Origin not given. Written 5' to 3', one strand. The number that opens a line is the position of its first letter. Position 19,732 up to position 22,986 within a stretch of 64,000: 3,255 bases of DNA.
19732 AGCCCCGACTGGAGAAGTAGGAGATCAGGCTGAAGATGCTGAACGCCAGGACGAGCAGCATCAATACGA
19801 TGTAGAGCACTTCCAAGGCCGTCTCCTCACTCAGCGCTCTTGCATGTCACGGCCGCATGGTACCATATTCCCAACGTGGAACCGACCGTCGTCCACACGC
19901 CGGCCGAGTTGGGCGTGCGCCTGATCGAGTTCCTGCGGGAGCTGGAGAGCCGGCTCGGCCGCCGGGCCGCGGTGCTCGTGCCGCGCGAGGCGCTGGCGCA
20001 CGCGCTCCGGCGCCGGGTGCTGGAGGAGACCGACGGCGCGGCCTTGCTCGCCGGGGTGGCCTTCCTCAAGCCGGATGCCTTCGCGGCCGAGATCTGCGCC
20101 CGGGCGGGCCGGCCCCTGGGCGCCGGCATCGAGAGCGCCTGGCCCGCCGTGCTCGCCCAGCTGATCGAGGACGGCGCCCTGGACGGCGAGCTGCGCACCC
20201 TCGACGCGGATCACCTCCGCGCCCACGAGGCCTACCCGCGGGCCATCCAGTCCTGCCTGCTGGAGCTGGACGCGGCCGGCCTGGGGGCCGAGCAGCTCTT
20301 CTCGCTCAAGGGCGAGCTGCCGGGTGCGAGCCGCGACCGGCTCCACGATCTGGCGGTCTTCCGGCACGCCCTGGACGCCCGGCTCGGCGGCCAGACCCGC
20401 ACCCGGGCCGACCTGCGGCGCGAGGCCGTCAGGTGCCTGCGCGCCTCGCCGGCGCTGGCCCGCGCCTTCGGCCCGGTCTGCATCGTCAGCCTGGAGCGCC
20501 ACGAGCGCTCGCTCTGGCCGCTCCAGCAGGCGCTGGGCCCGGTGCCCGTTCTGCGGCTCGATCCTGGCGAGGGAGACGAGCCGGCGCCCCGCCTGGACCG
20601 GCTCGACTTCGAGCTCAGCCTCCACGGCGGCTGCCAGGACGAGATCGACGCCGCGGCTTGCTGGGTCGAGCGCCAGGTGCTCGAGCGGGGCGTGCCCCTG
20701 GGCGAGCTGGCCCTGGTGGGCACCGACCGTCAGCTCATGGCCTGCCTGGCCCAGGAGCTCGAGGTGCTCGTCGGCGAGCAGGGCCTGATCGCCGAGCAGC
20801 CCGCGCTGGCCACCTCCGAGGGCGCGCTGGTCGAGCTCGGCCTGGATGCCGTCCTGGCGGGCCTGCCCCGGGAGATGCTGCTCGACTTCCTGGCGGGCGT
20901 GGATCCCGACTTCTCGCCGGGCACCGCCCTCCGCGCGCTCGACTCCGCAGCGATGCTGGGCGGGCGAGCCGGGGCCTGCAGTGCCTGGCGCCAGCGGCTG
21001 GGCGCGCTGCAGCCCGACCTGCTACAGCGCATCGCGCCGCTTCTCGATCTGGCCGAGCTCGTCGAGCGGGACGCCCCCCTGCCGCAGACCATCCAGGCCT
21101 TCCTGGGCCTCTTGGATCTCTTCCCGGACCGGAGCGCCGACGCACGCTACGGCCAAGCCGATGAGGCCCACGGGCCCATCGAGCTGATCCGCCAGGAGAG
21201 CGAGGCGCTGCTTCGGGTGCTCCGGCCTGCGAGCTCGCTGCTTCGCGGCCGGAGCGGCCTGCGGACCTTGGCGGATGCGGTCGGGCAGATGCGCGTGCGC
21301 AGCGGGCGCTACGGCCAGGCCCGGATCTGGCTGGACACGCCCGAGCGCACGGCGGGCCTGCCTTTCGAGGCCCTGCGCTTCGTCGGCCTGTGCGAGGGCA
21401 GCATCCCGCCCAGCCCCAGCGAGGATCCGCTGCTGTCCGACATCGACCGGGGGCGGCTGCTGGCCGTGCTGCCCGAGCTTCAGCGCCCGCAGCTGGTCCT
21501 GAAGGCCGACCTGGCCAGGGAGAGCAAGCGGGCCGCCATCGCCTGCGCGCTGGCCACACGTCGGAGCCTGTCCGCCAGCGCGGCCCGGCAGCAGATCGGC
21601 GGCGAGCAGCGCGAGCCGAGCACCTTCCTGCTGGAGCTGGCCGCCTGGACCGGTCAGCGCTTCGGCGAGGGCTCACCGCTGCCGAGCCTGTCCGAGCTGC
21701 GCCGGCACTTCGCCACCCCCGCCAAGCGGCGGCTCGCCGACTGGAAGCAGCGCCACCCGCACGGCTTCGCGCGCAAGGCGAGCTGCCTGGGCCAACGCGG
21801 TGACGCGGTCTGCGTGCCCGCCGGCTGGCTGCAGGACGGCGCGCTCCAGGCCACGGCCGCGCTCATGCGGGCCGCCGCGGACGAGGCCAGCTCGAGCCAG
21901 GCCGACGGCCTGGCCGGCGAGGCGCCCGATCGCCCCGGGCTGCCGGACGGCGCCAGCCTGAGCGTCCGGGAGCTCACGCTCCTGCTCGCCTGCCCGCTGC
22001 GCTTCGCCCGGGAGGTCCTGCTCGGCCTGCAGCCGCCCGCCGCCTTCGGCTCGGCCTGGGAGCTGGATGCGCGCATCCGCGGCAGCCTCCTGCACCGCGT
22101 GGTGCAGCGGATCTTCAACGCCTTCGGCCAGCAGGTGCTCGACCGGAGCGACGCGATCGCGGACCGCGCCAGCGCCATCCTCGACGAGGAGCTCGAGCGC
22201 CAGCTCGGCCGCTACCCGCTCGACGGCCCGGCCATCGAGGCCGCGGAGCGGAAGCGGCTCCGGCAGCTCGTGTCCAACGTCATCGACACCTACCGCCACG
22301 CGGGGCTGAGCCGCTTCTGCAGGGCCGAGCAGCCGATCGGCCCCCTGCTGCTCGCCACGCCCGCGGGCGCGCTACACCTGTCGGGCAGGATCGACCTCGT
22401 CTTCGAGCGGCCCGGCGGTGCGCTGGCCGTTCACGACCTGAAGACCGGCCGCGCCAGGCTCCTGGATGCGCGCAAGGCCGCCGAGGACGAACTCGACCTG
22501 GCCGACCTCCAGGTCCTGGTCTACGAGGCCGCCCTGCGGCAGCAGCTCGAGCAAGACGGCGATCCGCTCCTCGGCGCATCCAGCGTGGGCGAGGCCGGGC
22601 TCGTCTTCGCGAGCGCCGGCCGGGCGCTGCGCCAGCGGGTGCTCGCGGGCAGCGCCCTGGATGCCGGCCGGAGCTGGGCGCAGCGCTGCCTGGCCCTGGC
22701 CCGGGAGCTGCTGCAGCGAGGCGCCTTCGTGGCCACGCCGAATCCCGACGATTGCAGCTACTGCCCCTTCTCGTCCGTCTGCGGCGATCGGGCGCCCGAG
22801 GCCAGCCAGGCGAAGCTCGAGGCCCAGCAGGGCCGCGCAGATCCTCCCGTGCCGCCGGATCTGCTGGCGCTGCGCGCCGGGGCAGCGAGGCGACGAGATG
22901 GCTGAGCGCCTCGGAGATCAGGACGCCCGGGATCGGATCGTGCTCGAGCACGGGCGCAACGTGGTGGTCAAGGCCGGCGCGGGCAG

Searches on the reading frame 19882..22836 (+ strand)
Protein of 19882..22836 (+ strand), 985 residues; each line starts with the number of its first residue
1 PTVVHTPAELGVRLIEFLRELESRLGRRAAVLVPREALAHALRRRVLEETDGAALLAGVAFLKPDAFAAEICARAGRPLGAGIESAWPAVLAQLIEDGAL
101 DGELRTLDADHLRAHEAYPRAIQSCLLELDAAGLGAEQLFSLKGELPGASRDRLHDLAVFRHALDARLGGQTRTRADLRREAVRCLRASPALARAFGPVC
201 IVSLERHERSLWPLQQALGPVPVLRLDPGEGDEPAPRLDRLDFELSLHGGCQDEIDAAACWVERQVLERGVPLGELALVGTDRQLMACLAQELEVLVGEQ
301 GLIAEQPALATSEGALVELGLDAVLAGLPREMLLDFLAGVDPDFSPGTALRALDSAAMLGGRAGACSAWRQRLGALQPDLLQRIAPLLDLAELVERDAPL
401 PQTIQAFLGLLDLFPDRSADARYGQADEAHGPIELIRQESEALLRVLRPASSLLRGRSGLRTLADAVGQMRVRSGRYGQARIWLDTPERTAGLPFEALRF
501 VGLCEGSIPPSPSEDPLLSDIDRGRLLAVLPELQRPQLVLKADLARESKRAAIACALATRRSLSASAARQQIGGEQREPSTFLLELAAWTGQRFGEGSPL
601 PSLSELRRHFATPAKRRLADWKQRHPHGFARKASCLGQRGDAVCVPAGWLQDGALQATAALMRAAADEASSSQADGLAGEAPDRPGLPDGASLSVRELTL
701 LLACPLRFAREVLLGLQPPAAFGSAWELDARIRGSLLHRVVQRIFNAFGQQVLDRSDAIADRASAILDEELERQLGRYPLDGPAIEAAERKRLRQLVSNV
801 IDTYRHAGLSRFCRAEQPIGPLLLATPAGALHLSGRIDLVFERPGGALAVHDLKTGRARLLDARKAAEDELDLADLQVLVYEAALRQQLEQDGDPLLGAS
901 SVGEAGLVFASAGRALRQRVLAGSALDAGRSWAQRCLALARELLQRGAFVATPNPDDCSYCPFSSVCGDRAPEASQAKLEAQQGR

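Call 43: search_protein_families(library=pfam, proteins=[window:19882-22836:+], max_evalue=0.00001)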
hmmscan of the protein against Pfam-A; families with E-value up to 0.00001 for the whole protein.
window:19882-22836:+ (985 aa): 1 family
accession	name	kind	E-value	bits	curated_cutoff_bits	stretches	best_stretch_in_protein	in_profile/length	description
PF12705.13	PDDEXK_1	-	2.7e-32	113.1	22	1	692-967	1-246/247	PD-(D/E)XK nuclease superfamily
